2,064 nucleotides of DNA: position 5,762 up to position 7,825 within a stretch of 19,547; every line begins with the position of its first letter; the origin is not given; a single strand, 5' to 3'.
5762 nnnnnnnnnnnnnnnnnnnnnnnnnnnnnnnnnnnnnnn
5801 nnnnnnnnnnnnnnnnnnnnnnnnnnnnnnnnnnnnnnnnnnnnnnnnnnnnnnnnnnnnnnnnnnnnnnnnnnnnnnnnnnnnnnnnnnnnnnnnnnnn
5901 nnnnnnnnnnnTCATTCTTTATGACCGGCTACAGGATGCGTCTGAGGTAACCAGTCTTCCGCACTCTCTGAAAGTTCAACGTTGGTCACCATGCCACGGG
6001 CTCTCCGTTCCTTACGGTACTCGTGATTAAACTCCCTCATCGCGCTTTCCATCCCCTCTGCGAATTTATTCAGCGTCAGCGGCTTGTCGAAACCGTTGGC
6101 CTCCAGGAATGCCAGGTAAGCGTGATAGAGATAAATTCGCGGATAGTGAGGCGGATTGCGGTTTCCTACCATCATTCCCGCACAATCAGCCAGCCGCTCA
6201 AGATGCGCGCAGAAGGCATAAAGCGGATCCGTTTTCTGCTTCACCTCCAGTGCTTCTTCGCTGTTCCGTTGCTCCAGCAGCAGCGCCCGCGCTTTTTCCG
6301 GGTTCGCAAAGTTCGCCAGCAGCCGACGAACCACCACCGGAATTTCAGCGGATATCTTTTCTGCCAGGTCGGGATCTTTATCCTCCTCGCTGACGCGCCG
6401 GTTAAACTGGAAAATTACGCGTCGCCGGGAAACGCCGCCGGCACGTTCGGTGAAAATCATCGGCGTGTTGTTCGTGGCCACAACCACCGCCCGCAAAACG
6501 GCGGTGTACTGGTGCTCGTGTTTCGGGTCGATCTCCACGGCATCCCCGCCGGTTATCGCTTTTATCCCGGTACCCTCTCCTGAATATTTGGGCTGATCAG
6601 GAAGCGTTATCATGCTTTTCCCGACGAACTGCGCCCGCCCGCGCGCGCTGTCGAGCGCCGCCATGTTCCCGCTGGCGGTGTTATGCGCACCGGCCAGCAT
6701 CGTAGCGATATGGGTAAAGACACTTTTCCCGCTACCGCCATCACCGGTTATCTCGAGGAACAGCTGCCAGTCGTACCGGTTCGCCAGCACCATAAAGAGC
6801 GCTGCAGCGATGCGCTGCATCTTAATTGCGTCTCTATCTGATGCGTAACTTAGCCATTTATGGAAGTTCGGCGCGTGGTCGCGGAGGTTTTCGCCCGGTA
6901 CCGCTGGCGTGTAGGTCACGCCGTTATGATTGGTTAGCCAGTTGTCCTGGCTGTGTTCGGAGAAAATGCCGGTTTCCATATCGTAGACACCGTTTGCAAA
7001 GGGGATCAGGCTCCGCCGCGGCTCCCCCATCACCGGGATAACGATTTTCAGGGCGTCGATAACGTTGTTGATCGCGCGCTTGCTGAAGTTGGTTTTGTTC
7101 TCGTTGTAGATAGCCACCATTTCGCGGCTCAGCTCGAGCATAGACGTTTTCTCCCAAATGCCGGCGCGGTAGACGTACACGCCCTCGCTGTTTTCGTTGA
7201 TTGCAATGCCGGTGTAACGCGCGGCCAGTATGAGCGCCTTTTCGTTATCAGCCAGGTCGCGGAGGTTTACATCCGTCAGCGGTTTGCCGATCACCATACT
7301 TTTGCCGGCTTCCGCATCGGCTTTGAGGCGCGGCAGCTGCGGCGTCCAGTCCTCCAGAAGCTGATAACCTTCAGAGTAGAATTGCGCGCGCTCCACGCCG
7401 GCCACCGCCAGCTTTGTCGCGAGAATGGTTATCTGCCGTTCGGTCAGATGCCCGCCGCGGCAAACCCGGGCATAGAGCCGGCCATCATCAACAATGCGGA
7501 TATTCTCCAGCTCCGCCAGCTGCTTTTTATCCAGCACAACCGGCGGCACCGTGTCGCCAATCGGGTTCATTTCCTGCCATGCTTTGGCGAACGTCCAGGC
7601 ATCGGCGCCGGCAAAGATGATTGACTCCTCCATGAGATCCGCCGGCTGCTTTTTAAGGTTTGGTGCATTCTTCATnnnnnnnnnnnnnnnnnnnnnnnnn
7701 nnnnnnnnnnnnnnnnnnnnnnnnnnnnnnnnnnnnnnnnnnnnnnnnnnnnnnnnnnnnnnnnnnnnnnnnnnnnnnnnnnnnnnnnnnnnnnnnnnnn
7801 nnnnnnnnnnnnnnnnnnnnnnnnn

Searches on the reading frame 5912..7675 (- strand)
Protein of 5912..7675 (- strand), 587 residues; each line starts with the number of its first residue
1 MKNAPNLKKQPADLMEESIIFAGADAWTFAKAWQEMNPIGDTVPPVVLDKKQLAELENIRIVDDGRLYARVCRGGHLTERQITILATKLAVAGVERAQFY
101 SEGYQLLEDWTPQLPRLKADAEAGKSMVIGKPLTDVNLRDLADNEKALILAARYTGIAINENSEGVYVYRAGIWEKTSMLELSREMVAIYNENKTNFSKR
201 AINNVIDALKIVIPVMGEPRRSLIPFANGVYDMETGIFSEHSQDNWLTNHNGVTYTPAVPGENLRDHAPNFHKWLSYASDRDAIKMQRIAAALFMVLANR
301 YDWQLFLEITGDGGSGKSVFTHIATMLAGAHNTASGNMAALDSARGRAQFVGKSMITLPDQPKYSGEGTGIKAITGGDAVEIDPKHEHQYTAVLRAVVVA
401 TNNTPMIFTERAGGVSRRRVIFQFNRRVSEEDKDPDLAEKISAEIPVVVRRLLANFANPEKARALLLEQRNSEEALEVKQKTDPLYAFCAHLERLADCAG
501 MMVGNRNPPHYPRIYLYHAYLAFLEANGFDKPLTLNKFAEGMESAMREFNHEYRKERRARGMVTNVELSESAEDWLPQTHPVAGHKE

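Call 4: search_protein_families(library=pfam, proteins=[window:5912-7675:-], max_evalue=0.01)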
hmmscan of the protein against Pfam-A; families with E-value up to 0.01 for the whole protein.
window:5912-7675:- (587 aa): 3 families
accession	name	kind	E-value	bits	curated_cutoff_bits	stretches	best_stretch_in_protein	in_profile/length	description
PF08706.16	D5_N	-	6e-13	49.8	22.4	1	148-275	2-140/145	D5 N terminal like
PF03288.22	Pox_D5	-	2.5e-11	44.3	21.4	1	481-576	2-85/86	Poxvirus D5 protein-like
PF19263.5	DUF5906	-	3e-09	38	27.6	1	310-410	2-108/114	Family of unknown function (DUF5906)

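Call 11: search_dna_similar(query=window:5912-7675:-, collection=phages, mode=protein, max_rows=30, rows=spread)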
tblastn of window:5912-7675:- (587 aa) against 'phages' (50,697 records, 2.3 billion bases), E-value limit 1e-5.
Records with a match: 644; places in all: 644; records where one place covers at least 80% of the query: 3.
Best place of each record, by identity: <60% 644.
By first word of the organism name: Streptococcus 318; Enterococcus 107; Vibrio 73; Streptomyces 22; Bacteriophage 17; Listeria 15; Mycobacterium 10; Klebsiella 10; Salmonella 9; Lactobacillus 7; and 21 more.
By host as written in the record: Streptococcus thermophilus 102; - 60; Enterococcus faecalis 40; Vibrio lentus 38; Mycobacterium smegmatis mc2 155 10; Listeria monocytogenes 7; Klebsiella pneumoniae 7; Enterococcus faecium 7; and 240 more.
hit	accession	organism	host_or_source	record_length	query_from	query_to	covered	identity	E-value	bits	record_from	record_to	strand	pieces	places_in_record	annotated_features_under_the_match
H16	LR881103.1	Escherichia phage vB_KppS-Ant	induced prophage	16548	1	577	98%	47.2%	2e-166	531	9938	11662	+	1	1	DNA primase | hypothetical protein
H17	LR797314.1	uncultured Caudovirales phage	freshwater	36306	212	565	60%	25.5%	1e-20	102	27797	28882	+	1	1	DNA primase, phage/plasmid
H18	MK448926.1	Streptococcus phage Javan392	Streptococcus parauberis KRS-02083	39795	200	563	62%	23.8%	5e-8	62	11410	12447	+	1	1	DNA primase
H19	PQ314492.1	Vibrio phage vB_VpaS_UALMA_PCVp3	Vibrio parahaemolyticus O22C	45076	216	584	63%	22.5%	5e-9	66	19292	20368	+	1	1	DNA polymerase/primase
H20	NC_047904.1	Streptomyces phage AbbeyMikolon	Streptomyces lividans JI 1326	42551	165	526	62%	22.4%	2e-6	57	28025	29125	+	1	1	DNA primase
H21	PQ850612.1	Escherichia phage KarinMuster_Bas82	Escherichia coli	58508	167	492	56%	24.6%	4e-11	72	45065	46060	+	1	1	DNA primase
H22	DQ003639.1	Listeria phage B025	Listeria monocytogenes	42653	191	506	54%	24.4%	5e-8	62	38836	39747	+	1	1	gp60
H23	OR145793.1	Klebsiella phage Kpn BU9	Klebsiella pneumoniae BU9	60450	167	492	56%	22.9%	7e-9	65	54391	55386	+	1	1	DNA primase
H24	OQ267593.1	Klebsiella phage phi_KPN_H2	Klebsiella pneumoniae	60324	167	492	56%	22.6%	5e-9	66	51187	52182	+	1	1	hypothetical protein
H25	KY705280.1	Streptococcus phage P7954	Streptococcus thermophilus ST47795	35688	221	536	54%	22.8%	2e-7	60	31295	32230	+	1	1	primase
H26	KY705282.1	Streptococcus phage P8921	Streptococcus thermophilus ST64892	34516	221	536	54%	22.8%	3e-7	60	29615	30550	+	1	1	primase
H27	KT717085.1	Streptococcus phage 128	-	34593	221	536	54%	22.8%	3e-7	60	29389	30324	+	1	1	primase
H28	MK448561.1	Streptococcus satellite phage Javan60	Streptococcus anginosus 1505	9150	156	470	54%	21.3%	1e-9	67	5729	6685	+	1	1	DNA primase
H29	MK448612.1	Streptococcus satellite phage Javan725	Streptococcus pneumoniae 23F/5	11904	222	511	49%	21.6%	7e-6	55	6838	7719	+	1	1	DNA primase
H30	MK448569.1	Streptococcus satellite phage Javan607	Streptococcus thermophilus LMD-9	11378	197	476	48%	21.4%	2e-6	57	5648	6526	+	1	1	DNA primase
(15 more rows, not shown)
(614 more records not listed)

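Call 12: find_related_loci(query=window:5912-7675:-, collection=genome_contigs, flank=6000)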
Query window:5912-7675:- (587 aa) in genome_contigs; peptide patterns used: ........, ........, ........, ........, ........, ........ (x = any residue, [..] = any of these).
55 stretches matched a pattern; 18 encode a relative of the query (tblastn E <= 1e-3); 17 distinct loci.
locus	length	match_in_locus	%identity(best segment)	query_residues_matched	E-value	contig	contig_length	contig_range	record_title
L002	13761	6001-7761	98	1-587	0e+0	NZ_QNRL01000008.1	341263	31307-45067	Pseudocitrobacter faecalis strain DSM 27453 Ga0244571_108, whole genome shotgun sequence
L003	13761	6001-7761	98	1-587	0e+0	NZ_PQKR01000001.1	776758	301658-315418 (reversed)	Escherichia sp. ESNIH1 NODE_1, whole genome shotgun sequence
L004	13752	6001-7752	77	1-580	0e+0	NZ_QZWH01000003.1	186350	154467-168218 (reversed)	Buttiauxella izardii strain CCUG 35510 buttiauxella_ixardii_CCUG_35510T_0000003, whole genome shotgun sequence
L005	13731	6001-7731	65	1-577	0e+0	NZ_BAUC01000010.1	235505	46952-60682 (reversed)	Edwardsiella hoshinae NBRC 105699 = ATCC 33379 strain NBRC 105699, whole genome shotgun sequence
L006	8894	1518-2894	68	116-576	0e+0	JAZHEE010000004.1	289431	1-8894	Rosenbergiella sp. YN46 NODE_4_length_289431_cov_1953.829745, whole genome shotgun sequence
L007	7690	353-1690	65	134-576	0e+0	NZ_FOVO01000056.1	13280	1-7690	Xenorhabdus japonica strain DSM 16522, whole genome shotgun sequence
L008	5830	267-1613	65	131-576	0e+0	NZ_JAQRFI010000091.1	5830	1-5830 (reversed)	Xenorhabdus yunnanensis strain XENO-10 contig00091, whole genome shotgun sequence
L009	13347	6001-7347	64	131-576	0e+0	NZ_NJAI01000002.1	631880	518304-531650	Xenorhabdus hominickii strain DSM 17903 Xhom_2, whole genome shotgun sequence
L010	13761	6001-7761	89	1-587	0e+0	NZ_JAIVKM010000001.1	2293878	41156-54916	Mangrovibacter yixingensis strain SaN21-3 SaN21-3_ctg001, whole genome shotgun sequence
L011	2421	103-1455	62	131-579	0e+0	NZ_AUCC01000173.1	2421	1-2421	Arsenophonus nasoniae DSM 15247 G468DRAFT_scaffold00170.170_C, whole genome shotgun sequence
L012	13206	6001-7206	67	137-535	0e+0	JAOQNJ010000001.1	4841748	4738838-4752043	Providencia alcalifaciens strain BIGb0506 Ga0494987_01, whole genome shotgun sequence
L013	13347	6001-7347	64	131-576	0e+0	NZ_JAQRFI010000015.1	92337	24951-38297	Xenorhabdus yunnanensis strain XENO-10 contig00015, whole genome shotgun sequence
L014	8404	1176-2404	75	163-576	3e-143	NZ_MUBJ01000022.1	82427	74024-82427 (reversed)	Xenorhabdus vietnamensis strain DSM 22392 Xvie_22, whole genome shotgun sequence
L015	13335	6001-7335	65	135-576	0e+0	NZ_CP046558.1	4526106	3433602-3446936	Pantoea stewartii subsp. stewartii strain ATCC 8199 chromosome, complete genome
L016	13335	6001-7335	66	135-576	0e+0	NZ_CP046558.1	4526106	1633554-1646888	Pantoea stewartii subsp. stewartii strain ATCC 8199 chromosome, complete genome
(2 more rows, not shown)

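Call 15: get_annotated_region(hit=H16, flank=10000)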
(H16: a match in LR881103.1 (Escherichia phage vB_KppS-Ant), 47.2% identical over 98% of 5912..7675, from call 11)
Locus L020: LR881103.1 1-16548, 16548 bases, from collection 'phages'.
description: Escherichia phage vB_KppS-Ant genome assembly, chromosome: 1.
organism: Escherichia phage vB_KppS-Ant (NCBI taxid 2762812)
taxonomy: Viruses; Duplodnaviria; Heunggongvirae; Uroviricota; Caudoviricetes
host: -; source: induced prophage; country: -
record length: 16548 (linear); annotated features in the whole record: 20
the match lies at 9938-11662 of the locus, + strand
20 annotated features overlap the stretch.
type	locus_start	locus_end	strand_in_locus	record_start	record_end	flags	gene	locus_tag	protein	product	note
CDS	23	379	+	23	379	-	-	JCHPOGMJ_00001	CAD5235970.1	terminase small subunit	-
CDS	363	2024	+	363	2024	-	-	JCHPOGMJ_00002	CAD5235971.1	terminase gp2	-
CDS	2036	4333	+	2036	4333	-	-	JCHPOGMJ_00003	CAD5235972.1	tail length tape measure protein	-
CDS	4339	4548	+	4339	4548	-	-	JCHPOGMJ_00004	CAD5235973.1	hypothetical protein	-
CDS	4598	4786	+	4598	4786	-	-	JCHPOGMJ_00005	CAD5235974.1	hypothetical protein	-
CDS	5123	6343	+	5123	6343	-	-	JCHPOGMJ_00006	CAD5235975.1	integrase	-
CDS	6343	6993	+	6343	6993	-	-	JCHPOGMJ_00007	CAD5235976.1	hypothetical protein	-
CDS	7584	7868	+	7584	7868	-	-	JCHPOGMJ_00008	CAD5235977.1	transcriptional regulator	-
CDS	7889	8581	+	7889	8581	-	-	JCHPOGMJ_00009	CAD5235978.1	hypothetical protein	-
CDS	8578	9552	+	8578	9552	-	-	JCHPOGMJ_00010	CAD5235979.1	hypothetical protein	-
CDS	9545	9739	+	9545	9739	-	-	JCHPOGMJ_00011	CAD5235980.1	hypothetical protein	-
CDS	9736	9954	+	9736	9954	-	-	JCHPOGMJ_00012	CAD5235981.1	hypothetical protein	-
CDS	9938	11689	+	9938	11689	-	-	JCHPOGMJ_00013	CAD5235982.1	DNA primase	-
CDS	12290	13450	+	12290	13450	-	-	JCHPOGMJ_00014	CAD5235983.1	Major capsid protein precursor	-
CDS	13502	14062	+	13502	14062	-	16-3p004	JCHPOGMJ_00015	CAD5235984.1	p004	-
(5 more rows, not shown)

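Call 22: search_solved_structures(query=window:5912-7675:-, max_evalue=0.1, show_alignments=2)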
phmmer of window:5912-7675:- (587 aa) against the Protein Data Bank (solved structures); distinct sequences matched with E-value up to 0.1: 2.
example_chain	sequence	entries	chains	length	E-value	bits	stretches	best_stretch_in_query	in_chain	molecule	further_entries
1ka8_A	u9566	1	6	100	9.7e-18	67.3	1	482-578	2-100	putative P4-specific DNA primase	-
7ola_A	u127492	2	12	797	1e-12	50.7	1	165-547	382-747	DNA primase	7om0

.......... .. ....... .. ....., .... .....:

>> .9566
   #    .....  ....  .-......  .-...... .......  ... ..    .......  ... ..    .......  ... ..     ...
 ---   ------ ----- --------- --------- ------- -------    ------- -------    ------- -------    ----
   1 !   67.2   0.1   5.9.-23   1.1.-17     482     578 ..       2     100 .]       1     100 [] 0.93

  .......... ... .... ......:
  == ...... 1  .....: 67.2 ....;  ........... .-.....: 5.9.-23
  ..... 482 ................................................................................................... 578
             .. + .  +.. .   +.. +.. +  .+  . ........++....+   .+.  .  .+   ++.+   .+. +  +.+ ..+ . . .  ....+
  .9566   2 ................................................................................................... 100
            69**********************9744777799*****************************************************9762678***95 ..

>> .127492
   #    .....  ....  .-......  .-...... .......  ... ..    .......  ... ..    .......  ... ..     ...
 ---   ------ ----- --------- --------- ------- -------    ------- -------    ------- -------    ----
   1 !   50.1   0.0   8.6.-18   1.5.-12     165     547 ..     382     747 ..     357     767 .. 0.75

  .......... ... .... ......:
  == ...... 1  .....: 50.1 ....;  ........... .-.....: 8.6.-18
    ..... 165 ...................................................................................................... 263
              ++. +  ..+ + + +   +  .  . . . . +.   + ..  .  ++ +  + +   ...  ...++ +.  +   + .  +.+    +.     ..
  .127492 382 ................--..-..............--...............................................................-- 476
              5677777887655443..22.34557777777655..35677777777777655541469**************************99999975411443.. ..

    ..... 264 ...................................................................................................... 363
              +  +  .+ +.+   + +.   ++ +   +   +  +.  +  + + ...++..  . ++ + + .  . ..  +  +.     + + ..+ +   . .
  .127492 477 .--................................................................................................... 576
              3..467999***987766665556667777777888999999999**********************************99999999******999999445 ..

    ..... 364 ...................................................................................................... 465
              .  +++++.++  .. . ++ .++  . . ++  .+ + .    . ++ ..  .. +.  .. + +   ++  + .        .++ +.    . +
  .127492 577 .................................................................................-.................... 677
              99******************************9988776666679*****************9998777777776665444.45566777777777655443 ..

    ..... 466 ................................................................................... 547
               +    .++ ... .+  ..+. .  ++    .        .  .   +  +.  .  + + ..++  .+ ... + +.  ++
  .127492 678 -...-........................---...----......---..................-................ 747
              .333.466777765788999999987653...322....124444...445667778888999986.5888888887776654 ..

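Call 29: search_protein_families(library=ncbifam, proteins=[window:5912-7675:-], max_evalue=0.01)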
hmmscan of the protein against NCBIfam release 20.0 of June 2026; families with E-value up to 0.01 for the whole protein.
window:5912-7675:- (587 aa): 3 families
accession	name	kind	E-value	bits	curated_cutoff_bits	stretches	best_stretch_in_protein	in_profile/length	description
TIGR01613.1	primase_Cterm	subfamily_domain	6.6e-29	100.7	108.7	1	223-531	2-297/304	phage/plasmid primase, P4 family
NF011296.0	PRK14709.1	subfamily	4.2e-11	42.2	613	1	225-454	133-359/469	hypothetical protein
NF005477.0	PRK07078.1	subfamily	2.3e-07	29.4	1014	1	227-450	423-643/759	hypothetical protein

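Call 30: search_protein_families(library=phrogs, proteins=[window:5912-7675:-], max_evalue=0.001)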
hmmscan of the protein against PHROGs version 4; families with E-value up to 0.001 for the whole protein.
window:5912-7675:- (587 aa): 10 families
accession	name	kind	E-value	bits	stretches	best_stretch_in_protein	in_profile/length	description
phrog_864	-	DNA, RNA and nucleotide metabolism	2.4e-121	408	1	3-572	84-629/1064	DNA primase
phrog_2249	-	DNA, RNA and nucleotide metabolism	6.7e-69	234.4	1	136-578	354-795/802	DNA primase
phrog_7601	-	unknown function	1.2e-62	212.9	1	286-579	2-283/289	-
phrog_1829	-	DNA, RNA and nucleotide metabolism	6.3e-33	114.9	1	158-555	342-746/772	DNA primase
phrog_1156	-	DNA, RNA and nucleotide metabolism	5.4e-26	92.4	1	221-559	481-817/855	DNA primase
phrog_6088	-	DNA, RNA and nucleotide metabolism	7.2e-24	85.2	1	156-571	348-766/772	DNA primase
phrog_2850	-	unknown function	4e-17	63.3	1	1-126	1-121/465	-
phrog_2478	-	DNA, RNA and nucleotide metabolism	2.9e-14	53.1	1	224-564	509-840/854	DNA polymerase/primase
phrog_16213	-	DNA, RNA and nucleotide metabolism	1.9e-08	34.1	1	164-455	255-548/732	DNA primase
phrog_4210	-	DNA, RNA and nucleotide metabolism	2.8e-05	23.1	1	303-488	175-358/1304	DNA polymerase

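Call 66: find_related_loci(query=A1, collection=viral_contigs, flank=3000)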
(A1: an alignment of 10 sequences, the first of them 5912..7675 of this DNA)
Query A1 (587 aa) in viral_contigs; peptide patterns used: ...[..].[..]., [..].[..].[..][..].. (x = any residue, [..] = any of these).
600 stretches matched a pattern (row limit reached: there are more); 562 encode a relative of the query (tblastn E <= 1e-3); the best 80 are kept; 80 distinct loci.
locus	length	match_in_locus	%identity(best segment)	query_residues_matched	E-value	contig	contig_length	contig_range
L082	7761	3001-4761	100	1-587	0e+0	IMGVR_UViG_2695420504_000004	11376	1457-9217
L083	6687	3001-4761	100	1-587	0e+0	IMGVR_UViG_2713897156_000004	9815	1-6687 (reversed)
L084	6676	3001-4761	100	1-587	0e+0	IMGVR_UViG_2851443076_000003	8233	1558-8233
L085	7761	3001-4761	100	1-587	0e+0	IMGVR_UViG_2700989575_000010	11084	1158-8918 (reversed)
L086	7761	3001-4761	100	1-587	0e+0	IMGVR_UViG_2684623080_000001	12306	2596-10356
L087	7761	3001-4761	100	1-587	0e+0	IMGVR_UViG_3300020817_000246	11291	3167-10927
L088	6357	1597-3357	99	1-587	0e+0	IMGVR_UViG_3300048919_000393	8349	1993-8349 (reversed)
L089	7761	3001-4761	99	1-587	0e+0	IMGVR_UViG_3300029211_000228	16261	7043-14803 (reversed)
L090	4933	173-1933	99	1-587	0e+0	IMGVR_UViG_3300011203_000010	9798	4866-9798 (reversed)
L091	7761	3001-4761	99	1-587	0e+0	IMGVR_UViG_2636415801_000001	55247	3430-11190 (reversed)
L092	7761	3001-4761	99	1-587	0e+0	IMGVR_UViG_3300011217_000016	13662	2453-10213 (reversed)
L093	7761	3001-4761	99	1-587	0e+0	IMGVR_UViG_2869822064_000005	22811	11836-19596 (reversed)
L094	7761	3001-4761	99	1-587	0e+0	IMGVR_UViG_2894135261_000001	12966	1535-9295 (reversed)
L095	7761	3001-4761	99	1-587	0e+0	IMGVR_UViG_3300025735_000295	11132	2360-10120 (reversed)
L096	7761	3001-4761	99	1-587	0e+0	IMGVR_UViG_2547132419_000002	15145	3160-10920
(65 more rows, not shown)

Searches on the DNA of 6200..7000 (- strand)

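Call 26: search_dna_similar(query=window:6200-7000:-, collection=ecoli_genomes, mode=distant, max_rows=40, rows=spread)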
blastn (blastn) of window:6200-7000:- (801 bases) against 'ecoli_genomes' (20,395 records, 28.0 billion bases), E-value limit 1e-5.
Records with a match: 2385; places in all: 3447; records where one place covers at least 80% of the query: 595.
Genomes with a match: 2384 of 5426; with a place that covers at least 80% of the query: 595. Places per genome that has any: lowest 1, median 1, highest 6. On chromosomes: 3444 places; on plasmids: 3.
Best place of each record, by identity: >=99% 6; 95-99% 7; 80-90% 300; 60-80% 2072.
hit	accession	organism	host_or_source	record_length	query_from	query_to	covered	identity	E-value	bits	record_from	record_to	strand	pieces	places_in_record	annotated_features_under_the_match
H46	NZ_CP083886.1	Escherichia coli strain NDM2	Homo sapiens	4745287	1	801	100%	100.0%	0e+0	1445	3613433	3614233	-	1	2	primase-like DNA-binding domain-containing protein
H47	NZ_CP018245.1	Escherichia coli strain 472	missing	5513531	31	780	94%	69.5%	1e-81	314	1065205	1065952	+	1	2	DNA primase family protein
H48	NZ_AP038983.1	Escherichia coli O103:H2 strain CEC12044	Homo sapiens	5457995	31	780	94%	69.5%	1e-81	314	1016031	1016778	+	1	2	DNA primase family protein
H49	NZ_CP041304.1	Escherichia coli strain MSHS 133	Homo sapiens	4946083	31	780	94%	69.3%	1e-80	309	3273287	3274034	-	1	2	DNA primase family protein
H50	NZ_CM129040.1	Escherichia coli strain 401651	Homo sapiens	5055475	31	780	94%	69.3%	1e-80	309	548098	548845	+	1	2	DNA primase family protein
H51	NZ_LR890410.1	Escherichia coli strain MSB2_1A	Homo sapiens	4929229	31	780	94%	69.3%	1e-80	309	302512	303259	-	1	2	DNA primase family protein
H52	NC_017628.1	Escherichia coli IHE3034 strain IHE3034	-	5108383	31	780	94%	69.1%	8e-77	297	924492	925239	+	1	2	DNA primase family protein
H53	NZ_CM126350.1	Escherichia coli strain DLL557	clinical isolate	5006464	31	780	94%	69.1%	8e-77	297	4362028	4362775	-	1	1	DNA primase family protein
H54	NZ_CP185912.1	Escherichia coli strain Cn5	Cikapundung River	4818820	31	780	94%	68.9%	1e-75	293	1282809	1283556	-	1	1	DNA primase family protein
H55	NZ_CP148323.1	Escherichia coli strain Z1323HEC0477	Homo sapiens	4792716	19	776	95%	67.8%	7e-65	257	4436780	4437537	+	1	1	DUF5906 domain-containing protein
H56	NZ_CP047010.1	Escherichia coli strain 19-5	swine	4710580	185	710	66%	69.4%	3e-50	208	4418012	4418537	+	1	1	primase-helicase zinc-binding domain-containing protein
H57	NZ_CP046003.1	Escherichia coli strain 1916D6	swine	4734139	185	599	52%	72.5%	2e-58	235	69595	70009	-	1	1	phage/plasmid primase, P4 family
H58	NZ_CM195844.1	Escherichia coli strain CNREC_004-43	Homo sapiens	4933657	196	596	50%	68.0%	7e-27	132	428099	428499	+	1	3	primase-helicase zinc-binding domain-containing protein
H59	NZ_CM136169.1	Escherichia coli strain PRO_A-1412-6M-A_ESBL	Homo sapiens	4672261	196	596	50%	67.9%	2e-28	137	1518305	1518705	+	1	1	primase-helicase zinc-binding domain-containing protein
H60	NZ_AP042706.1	Escherichia coli strain OkiPb01717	bovine feces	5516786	196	597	50%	67.7%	3e-18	102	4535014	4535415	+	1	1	DNA primase family protein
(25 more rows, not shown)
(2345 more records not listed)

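Call 27: get_annotated_region(hit=H52, flank=9000)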
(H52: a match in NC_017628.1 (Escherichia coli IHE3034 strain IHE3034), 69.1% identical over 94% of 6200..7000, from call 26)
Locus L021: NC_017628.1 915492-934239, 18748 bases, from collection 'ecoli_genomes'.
description: Escherichia coli IHE3034, complete sequence
organism: Escherichia coli IHE3034 strain IHE3034 (NCBI taxid 714962)
replicon: chromosome; assembly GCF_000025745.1
host: -; source: -; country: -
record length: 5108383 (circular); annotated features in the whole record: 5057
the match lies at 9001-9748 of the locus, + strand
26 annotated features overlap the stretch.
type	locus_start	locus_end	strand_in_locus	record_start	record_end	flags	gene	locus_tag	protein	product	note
CDS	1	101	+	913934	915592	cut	ybjD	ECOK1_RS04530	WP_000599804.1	ATP-dependent endonuclease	-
CDS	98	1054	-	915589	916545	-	ybjX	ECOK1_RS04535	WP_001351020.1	VirK/YbjX family protein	-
CDS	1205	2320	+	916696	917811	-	macA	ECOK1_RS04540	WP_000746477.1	macrolide transporter subunit MacA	-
CDS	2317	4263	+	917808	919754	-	macB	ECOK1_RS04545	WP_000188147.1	macrolide ABC transporter ATP-binding protein/permease MacB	-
CDS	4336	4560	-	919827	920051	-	cspD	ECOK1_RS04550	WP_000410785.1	cold shock-like protein CspD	-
CDS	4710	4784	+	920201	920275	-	yljB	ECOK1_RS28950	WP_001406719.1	protein YljB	-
CDS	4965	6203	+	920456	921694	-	-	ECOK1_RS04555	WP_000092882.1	tyrosine-type recombinase/integrase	-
CDS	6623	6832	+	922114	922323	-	-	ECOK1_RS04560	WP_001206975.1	helix-turn-helix transcriptional regulator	-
CDS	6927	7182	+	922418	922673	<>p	-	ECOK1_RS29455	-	BRO-N domain-containing protein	incomplete; partial in the middle of a contig; missing N-terminus and C-terminus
CDS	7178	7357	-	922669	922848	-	-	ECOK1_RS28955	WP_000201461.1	YlcI/YnfO family protein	-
CDS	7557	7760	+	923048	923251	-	-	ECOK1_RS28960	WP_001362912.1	host cell division inhibitor Icd-like protein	-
CDS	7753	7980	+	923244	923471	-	-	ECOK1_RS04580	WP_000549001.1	hypothetical protein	-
CDS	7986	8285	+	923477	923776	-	-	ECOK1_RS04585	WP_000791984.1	DUF4222 domain-containing protein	-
CDS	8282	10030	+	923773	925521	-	-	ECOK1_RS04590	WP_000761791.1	DNA primase family protein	-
CDS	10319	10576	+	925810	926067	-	-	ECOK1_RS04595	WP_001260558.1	hypothetical protein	-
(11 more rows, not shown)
